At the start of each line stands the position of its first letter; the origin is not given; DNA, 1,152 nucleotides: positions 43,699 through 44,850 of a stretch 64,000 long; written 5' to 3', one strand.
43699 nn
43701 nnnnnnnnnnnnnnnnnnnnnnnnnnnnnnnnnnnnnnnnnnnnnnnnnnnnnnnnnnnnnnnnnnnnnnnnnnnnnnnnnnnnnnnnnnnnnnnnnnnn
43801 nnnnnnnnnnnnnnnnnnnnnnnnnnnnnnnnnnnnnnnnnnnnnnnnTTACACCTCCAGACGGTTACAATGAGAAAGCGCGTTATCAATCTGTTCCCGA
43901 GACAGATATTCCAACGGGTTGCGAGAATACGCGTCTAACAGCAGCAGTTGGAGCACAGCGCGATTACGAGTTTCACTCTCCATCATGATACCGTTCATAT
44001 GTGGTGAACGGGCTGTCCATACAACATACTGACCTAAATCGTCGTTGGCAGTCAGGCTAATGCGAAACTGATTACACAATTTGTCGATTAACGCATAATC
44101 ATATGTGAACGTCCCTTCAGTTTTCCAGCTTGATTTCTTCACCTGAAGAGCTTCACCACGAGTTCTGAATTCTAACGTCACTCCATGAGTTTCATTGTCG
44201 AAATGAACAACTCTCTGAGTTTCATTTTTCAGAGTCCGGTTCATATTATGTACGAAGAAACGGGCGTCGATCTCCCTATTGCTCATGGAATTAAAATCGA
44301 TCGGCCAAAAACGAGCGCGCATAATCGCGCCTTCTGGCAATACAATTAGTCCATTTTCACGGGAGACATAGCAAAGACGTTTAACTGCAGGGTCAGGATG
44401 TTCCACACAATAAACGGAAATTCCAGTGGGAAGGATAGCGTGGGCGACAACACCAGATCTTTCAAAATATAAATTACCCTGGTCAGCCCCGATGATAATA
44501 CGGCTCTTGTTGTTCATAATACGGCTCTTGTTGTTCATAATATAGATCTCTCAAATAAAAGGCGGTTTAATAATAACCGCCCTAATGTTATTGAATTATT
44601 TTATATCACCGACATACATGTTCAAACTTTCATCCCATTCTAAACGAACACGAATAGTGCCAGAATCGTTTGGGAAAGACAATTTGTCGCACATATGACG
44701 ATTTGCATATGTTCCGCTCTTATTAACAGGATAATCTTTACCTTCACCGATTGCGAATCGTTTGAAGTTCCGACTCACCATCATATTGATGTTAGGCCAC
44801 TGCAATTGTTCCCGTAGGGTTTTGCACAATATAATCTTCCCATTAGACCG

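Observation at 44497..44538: Perfect 21-bp tandem duplication that duplicates a start codon and first seven codons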

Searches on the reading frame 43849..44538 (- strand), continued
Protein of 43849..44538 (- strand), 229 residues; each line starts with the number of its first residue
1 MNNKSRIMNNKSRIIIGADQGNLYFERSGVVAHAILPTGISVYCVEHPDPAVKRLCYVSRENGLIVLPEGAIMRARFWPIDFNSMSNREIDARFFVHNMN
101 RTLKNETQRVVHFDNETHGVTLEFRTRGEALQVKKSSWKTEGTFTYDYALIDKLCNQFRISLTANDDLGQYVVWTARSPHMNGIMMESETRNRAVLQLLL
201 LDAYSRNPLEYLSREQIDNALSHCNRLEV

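Call 54: list_cluster_members(proteins=[P0002, P0003])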
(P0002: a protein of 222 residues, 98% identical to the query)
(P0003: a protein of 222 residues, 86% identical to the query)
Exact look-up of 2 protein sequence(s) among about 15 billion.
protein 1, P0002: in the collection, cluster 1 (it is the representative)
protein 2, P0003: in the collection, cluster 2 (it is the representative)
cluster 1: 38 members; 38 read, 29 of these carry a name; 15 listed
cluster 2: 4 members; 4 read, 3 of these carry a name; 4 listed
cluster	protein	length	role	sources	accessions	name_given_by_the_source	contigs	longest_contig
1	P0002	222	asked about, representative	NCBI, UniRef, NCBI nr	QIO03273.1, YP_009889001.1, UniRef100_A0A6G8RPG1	hypothetical protein HYQ37_gp068 [Salmonella phage pertopsoe] | Uncharacterized protein n=1 Tax=Salmonella phage pertopsoe TaxID=2713310 ...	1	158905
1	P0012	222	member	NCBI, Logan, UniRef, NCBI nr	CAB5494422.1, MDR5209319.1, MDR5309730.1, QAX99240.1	hypothetical protein [Salmonella phage SPTD1] | Uncharacterized protein n=7 Tax=Kuttervirus TaxID=2169536 RepID=A0A7T8EMQ1_9CAUD | hypothetical protein HYP72_gp057 [Salmonella phage SeSz-1]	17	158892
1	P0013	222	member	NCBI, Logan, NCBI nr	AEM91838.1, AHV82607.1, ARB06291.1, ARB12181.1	hypothetical protein HYP05_gp027 [Salmonella phage ST-W77] | hypothetical protein CBA120_gp103 [Escherichia phage Cba120]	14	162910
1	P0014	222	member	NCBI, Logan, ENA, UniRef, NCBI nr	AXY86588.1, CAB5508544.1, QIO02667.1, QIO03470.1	hypothetical protein HYQ36_gp068 [Salmonella phage moki] | Uncharacterized protein n=4 Tax=Kuttervirus TaxID=2169536 RepID=A0A385ITX0_9CAUD | hypothetical protein HYP68_gp197 [Salmonella phage SenASZ3]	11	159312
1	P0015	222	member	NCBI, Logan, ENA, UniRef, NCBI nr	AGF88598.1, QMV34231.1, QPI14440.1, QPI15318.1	hypothetical protein PJM36_0109 [Salmonella phage vB_SenM_UTK0005] | Uncharacterized protein n=1 Tax=Salmonella phage FSL SP-063 TaxID=1173768 ... | hypothetical protein SP063_00737 [Salmonella phage FSL SP-063]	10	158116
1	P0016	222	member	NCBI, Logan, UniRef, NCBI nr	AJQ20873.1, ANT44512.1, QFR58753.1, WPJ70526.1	hypothetical protein Phi10_107 [Salmonella phage vB_SentM_Phi_10] | Uncharacterized protein n=2 Tax=Kuttervirus Det7 TaxID=1987157 RepID=A0A1X9I8Z1_9CAUD | hypothetical protein DET7_54 [Salmonella phage Det7]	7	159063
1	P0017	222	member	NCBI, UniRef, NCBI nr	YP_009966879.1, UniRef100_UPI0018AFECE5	hypothetical protein HYQ27_gp157 [Salmonella phage Se-J] | hypothetical protein n=1 Tax=Salmonella phage Se-J TaxID=2698910 RepID=UPI0018AFECE5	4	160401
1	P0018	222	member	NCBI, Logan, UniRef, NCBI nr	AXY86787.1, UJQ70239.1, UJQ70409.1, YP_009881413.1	hypothetical protein SeLz1_192 [Salmonella phage SenALZ1] | Uncharacterized protein n=1 Tax=Salmonella phage SenALZ1 TaxID=2301647 ... | hypothetical protein HYP69_gp192 [Salmonella phage SenALZ1]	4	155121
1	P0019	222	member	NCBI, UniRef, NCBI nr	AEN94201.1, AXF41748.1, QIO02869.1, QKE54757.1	hypothetical protein SFP_0106 [Salmonella phage SFP10] | Uncharacterized protein n=2 Tax=Kuttervirus TaxID=2169536 RepID=A0A6G8RNB3_9CAUD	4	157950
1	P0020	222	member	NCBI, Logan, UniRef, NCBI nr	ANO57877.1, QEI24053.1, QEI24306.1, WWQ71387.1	hypothetical protein [Salmonella phage vB-SalM-PM10] | Uncharacterized protein n=4 Tax=Kuttervirus TaxID=2169536 RepID=A0A1B0Z1B8_9CAUD | hypothetical protein BI092_gp055 [Salmonella phage vB-SalM-PM10]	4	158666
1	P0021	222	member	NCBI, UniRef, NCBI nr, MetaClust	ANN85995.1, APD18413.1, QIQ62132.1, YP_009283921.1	hypothetical protein [Salmonella phage GG32] | Uncharacterized protein n=3 Tax=Kuttervirus TaxID=2169536 RepID=A0A1W5PUU7_9CAUD | hypothetical protein BI169_gp064 [Salmonella phage GG32]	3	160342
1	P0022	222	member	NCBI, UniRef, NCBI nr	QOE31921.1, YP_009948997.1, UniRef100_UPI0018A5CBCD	hypothetical protein HYQ25_gp196 [Salmonella phage Se-B] | hypothetical protein n=1 Tax=Salmonella phage Se-B TaxID=2700089 RepID=UPI0018A5CBCD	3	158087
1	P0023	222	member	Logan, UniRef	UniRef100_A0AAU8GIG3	Uncharacterized protein n=1 Tax=Salmonella phage vB_STmST313_KE28 TaxID=3161179 ...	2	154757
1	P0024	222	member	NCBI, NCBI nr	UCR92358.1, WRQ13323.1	hypothetical protein [Salmonella phage vB_SenAc-pSK20] | hypothetical protein LPEK22_00106 [Escherichia phage LPEK22]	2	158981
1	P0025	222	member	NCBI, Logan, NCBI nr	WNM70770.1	hypothetical protein CPT_Mansal_104 [Salmonella phage Mansal] | hypothetical protein CPT_Mansal_108 [Salmonella phage Mansal]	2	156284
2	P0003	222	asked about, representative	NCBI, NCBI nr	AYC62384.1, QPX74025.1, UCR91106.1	hypothetical protein vBEcoMSa157lw_00059 [Escherichia phage vB_EcoM_Sa157lw]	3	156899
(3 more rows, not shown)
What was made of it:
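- On Evolved dual-start gene (lambda S type): All 19 listed cluster members are 222 aa (call 54).
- All 19 listed close cluster members are 222 aa (call 54).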

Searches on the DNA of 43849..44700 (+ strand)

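Call 4: search_dna_similar(query=window:43849-44700:+, collection=plasmids, mode=near, max_rows=40)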
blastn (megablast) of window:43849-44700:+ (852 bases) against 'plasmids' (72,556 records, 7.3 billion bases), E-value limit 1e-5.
No match.
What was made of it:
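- Tried and rejected: Plasmid origin: no megablast match in PLSDB (call 4).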

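Call 5: search_dna_similar(query=window:43849-44700:+, collection=phages, mode=near, max_rows=20)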
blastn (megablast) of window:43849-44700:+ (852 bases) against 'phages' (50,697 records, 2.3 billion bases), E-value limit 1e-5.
Records with a match: 164; places in all: 165; records where one place covers at least 80% of the query: 125.
Best place of each record, by identity: 95-99% 110; 90-95% 21; 80-90% 33.
By first word of the organism name: Salmonella 145; Escherichia 17; Pseudomonas 1; Enterococcus 1.
By host as written in the record: Salmonella enterica 26; Salmonella enterica subsp. enterica serovar Enteritidis PT1 21; - 17; Salmonella enterica subsp. enterica serovar Typhimurium 14; Salmonella sp. 9; Escherichia coli O157:H7 9; Salmonella enterica serovar Typhimurium 7; Salmonella enterica subsp. enterica serovar Enteritidis 5; and 38 more.
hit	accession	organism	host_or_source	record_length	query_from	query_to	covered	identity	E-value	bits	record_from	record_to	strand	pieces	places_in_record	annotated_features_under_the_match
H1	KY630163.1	Salmonella phage S8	Salmonella gallinarum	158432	1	852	100%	97.5%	0e+0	1437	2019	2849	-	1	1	hypothetical protein (x2)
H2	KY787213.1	Salmonella phage BSP101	Salmonella enterica serovar typhimurium ...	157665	1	852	100%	97.5%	0e+0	1437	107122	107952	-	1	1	hypothetical protein (x2)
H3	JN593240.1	Escherichia phage Cba120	Escherichia coli; O157:H7; NCTC 12900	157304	1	852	100%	97.5%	0e+0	1437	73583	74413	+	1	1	orf130: conserved hypothetical phage protein | orf131: conserved hypothetical phage protein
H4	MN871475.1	Pseudomonas phage Pa-sanjiao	Pseudomonas aeruginosa PAO1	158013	1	852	100%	97.5%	0e+0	1437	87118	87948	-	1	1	record has no annotation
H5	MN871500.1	Salmonella phage Se-S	Salmonella enterica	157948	1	852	100%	97.5%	0e+0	1437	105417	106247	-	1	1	record has no annotation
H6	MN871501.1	Salmonella phage Se-U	Salmonella enterica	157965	1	852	100%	97.5%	0e+0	1437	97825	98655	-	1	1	record has no annotation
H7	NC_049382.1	Salmonella phage BSP101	Salmonella enterica serovar typhimurium ...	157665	1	852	100%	97.5%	0e+0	1437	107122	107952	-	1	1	hypothetical protein (x2)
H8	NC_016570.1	Escherichia phage Cba120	Escherichia coli; O157:H7; NCTC 12900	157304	1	852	100%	97.5%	0e+0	1437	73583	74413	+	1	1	orf130: hypothetical protein | orf131: hypothetical protein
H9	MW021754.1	Salmonella phage FrontPhageNews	Salmonella enterica serovar Typhimurium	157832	1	852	100%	97.5%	0e+0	1437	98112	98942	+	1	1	putative ImpD | hypothetical protein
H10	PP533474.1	Salmonella phage vB_SalM-ps4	Salmonella enterica subsp. enterica ...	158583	1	852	100%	97.5%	0e+0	1437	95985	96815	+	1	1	hypothetical protein (x2)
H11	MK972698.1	Salmonella phage SS3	Salmonella sp.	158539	1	852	100%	97.4%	0e+0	1432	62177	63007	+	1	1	hypothetical protein (x2)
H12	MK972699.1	Salmonella phage SS9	Salmonella sp.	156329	1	852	100%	97.4%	0e+0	1432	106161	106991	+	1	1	hypothetical protein (x2)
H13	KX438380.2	Salmonella phage vB-SalM-PM10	Salmonella enterica subsp. enterica ...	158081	1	852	100%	97.4%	0e+0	1432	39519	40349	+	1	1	hypothetical protein (x2)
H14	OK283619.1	Escherichia phage LPEK22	Escherichia coli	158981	1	852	100%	97.4%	0e+0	1432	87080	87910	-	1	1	hypothetical protein (x2)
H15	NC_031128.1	Salmonella phage vB-SalM-PM10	Salmonella enterica subsp. enterica ...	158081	1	852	100%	97.4%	0e+0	1432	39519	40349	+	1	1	hypothetical protein (x2)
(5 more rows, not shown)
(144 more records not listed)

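Call 7: search_dna_similar(query=window:44465-44575:+, collection=phages, mode=distant, max_rows=60)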
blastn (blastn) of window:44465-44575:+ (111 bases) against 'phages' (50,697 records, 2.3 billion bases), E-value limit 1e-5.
Records with a match: 164; places in all: 164; records where one place covers at least 80% of the query: 106.
Best place of each record, by identity: 95-99% 25; 90-95% 33; 80-90% 98; 60-80% 8.
By first word of the organism name: Salmonella 145; Escherichia 17; Pseudomonas 1; Enterococcus 1.
By host as written in the record: Salmonella enterica 26; Salmonella enterica subsp. enterica serovar Enteritidis PT1 21; - 17; Salmonella enterica subsp. enterica serovar Typhimurium 14; Escherichia coli O157:H7 9; Salmonella sp. 9; Salmonella enterica serovar Typhimurium 7; Salmonella enterica subsp. enterica serovar Enteritidis 5; and 38 more.
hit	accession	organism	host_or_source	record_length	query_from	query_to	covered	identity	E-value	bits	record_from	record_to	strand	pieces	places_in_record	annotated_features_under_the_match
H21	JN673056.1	Escherichia phage PhaxI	Escherichia coli O157:H7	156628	1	111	100%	81.1%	1e-25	121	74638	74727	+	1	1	hypothetical protein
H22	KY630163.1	Salmonella phage S8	Salmonella gallinarum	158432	1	111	100%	81.1%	1e-25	121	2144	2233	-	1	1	hypothetical protein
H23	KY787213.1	Salmonella phage BSP101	Salmonella enterica serovar typhimurium ...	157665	1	111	100%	81.1%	1e-25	121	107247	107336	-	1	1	hypothetical protein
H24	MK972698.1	Salmonella phage SS3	Salmonella sp.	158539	1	111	100%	81.1%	1e-25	121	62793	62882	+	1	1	hypothetical protein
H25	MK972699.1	Salmonella phage SS9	Salmonella sp.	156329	1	111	100%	81.1%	1e-25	121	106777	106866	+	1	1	hypothetical protein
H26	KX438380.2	Salmonella phage vB-SalM-PM10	Salmonella enterica subsp. enterica ...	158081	1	111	100%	81.1%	1e-25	121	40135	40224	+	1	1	hypothetical protein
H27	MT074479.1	Salmonella phage pertopsoe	Salmonella enterica subsp. enterica ...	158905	1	111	100%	81.1%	1e-25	121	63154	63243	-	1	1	hypothetical protein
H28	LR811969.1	Salmonella phage Se_EM3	-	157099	1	111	100%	81.1%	1e-25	121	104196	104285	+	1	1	none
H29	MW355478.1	Salmonella phage vB_SenAc_BPS7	Salmonella enterica subsp. enterica ...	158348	1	111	100%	81.1%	1e-25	121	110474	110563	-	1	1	hypothetical protein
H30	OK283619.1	Escherichia phage LPEK22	Escherichia coli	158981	1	111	100%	81.1%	1e-25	121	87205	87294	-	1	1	hypothetical protein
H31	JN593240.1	Escherichia phage Cba120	Escherichia coli; O157:H7; NCTC 12900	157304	1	111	100%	81.1%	1e-25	121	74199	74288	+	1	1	orf130: conserved hypothetical phage protein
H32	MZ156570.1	Salmonella phage Liang dang 541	Salmonella enterica subsp. enterica ...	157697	1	111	100%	81.1%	1e-25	121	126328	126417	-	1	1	record has no annotation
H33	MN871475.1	Pseudomonas phage Pa-sanjiao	Pseudomonas aeruginosa PAO1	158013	1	111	100%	81.1%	1e-25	121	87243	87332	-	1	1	record has no annotation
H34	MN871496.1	Salmonella phage Se-H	Salmonella enterica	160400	1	111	100%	81.1%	1e-25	121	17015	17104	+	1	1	record has no annotation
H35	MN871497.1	Salmonella phage Se-I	Salmonella enterica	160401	1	111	100%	81.1%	1e-25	121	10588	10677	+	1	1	record has no annotation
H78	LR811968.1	Salmonella phage Se_EM4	-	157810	1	111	100%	80.2%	2e-23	113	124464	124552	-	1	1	hypothetical protein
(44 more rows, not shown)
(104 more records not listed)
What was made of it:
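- On Phase-variable contingency repeat: Every other isolate has one copy (calls 7, 54).
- On Evolved dual-start gene (lambda S type): 0 of 164 relatives have the second copy (call 7).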

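Call 8: get_annotated_region(hit=H3, flank=3000)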
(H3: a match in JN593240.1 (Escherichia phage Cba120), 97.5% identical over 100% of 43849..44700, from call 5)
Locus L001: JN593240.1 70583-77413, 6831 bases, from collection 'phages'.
description: Escherichia phage Cba120, complete genome.
organism: Escherichia phage Cba120 (NCBI taxid 2886902)
taxonomy: Viruses; Duplodnaviria; Heunggongvirae; Uroviricota; Caudoviricetes; Ackermannviridae; Cvivirinae; Kuttervirus; Kuttervirus CBA120
host: Escherichia coli; O157:H7; NCTC 12900; source: -; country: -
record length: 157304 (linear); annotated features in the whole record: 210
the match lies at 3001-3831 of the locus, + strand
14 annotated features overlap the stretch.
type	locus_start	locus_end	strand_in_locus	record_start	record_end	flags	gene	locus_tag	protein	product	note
CDS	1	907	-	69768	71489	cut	orf124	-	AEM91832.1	putative ATP-dependent helicase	-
CDS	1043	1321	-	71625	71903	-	orf125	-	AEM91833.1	putative DNA-binding protein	-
CDS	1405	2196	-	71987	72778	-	orf126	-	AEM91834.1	conserved hypothetical protein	-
CDS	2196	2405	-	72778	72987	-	orf127A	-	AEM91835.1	hypothetical protein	-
CDS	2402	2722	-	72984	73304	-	orf127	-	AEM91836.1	putative superinfection exclusion protein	-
CDS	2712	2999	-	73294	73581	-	orf129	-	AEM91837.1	conserved hypothetical protein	-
CDS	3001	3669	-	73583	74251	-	orf130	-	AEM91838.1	conserved hypothetical phage protein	-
CDS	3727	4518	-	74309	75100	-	orf131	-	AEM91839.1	conserved hypothetical phage protein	-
CDS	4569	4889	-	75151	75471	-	orf133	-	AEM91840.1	conserved hypothetical phage protein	-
CDS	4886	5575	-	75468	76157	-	orf135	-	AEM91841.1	conserved hypothetical phage protein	-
CDS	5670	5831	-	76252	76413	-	orf136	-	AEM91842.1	hypothetical protein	-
CDS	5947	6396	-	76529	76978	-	orf137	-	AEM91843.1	conserved hypothetical phage protein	-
CDS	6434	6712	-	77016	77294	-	orf138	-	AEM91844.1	hypothetical protein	-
CDS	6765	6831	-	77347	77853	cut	orf140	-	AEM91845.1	hypothetical protein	-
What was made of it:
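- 43849..44538 (-): Gene carrying the duplication: 229-aa homologue of CBA120 orf130 (AEM91838.1, 222 aa); phrog_5426, function unknown. CBA120 annotation (call 8).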

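Call 24: get_annotated_region(hit=H78, flank=1200)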
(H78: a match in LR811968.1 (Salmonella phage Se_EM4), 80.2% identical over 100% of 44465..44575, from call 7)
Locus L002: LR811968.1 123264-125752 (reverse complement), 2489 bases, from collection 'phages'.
description: Salmonella phage Se_EM4 genome assembly, chromosome: 1.
organism: Salmonella phage Se_EM4 (NCBI taxid 2736933)
taxonomy: Viruses; Duplodnaviria; Heunggongvirae; Uroviricota; Caudoviricetes; Ackermannviridae; Cvivirinae; Kuttervirus
host: -; source: -; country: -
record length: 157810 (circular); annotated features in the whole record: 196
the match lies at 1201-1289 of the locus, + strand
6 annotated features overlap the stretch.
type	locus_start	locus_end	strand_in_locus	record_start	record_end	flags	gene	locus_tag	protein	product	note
CDS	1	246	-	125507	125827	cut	-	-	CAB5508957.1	Superinfection exclusion protein (Protein gp17)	-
CDS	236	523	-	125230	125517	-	-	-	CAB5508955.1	hypothetical protein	-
CDS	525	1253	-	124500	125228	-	-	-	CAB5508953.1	hypothetical protein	-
CDS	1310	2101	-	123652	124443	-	-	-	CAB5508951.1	hypothetical protein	-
CDS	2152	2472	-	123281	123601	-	-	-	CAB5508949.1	hypothetical protein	-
CDS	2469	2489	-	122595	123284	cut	-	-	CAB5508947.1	hypothetical protein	-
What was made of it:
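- These phages assemble as circular or permuted molecules; Se_EM4, for example, is deposited as circular (call 24).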
